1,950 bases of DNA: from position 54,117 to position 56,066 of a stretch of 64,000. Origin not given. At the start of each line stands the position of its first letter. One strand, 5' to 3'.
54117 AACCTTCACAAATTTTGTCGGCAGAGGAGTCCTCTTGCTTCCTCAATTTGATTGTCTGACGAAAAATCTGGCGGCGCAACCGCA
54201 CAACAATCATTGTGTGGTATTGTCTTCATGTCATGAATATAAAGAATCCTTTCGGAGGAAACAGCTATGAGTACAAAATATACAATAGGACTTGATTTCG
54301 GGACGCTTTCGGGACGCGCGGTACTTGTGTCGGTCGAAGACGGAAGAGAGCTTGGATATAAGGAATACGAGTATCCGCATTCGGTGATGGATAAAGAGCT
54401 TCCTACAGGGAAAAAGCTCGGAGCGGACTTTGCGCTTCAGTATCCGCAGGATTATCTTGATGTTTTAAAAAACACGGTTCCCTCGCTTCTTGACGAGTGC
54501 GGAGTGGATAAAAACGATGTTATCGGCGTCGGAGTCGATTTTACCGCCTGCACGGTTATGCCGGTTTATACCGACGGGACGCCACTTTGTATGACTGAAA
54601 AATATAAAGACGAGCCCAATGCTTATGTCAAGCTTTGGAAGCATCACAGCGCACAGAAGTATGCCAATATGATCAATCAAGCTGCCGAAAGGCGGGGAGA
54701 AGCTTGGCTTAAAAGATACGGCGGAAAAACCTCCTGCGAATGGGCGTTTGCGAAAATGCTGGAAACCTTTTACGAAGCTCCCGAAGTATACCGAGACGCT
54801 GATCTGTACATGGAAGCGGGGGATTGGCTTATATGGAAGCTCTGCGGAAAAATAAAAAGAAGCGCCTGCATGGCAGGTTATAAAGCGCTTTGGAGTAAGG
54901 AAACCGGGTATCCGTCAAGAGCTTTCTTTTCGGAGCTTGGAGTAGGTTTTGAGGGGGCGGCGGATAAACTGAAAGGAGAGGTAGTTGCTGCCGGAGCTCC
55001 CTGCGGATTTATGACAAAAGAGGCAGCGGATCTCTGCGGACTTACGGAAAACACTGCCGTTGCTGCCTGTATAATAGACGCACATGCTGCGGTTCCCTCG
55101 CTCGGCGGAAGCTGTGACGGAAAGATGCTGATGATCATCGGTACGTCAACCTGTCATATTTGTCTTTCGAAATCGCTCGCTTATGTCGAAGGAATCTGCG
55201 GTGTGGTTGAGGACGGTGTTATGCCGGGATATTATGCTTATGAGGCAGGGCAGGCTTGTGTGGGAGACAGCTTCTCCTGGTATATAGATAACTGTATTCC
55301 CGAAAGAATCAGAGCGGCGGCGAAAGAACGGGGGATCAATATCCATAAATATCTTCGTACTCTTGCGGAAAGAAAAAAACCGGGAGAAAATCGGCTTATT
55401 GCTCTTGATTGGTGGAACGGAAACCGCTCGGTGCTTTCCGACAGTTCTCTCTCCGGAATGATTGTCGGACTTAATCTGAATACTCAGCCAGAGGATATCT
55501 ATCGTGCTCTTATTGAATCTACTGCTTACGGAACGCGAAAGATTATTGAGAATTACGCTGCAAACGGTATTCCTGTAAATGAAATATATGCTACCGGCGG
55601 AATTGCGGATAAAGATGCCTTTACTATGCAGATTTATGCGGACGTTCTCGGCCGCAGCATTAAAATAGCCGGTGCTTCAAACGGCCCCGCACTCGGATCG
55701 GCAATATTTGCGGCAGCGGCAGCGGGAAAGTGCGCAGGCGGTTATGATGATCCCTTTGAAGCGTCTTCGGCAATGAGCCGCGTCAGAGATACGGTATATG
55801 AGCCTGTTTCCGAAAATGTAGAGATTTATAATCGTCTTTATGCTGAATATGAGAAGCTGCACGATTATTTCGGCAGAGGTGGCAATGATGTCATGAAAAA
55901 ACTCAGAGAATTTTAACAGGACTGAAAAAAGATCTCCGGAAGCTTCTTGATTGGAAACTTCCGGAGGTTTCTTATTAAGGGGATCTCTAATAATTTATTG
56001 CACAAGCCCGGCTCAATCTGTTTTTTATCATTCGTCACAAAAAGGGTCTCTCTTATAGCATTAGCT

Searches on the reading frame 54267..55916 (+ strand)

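Call 22: search_protein_families(library=pfam, proteins=[window:54267-55916:+])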
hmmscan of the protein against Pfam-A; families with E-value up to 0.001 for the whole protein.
window:54267-55916:+ (549 aa): 2 families
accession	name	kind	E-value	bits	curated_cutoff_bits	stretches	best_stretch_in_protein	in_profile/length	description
PF02782.22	FGGY_C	-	3.9e-40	138.2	27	1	288-486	2-198/198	FGGY family of carbohydrate kinases, C-terminal domain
PF00370.27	FGGY_N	-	7.3e-11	42.6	28.8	1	5-275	1-242/245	FGGY family of carbohydrate kinases, N-terminal domain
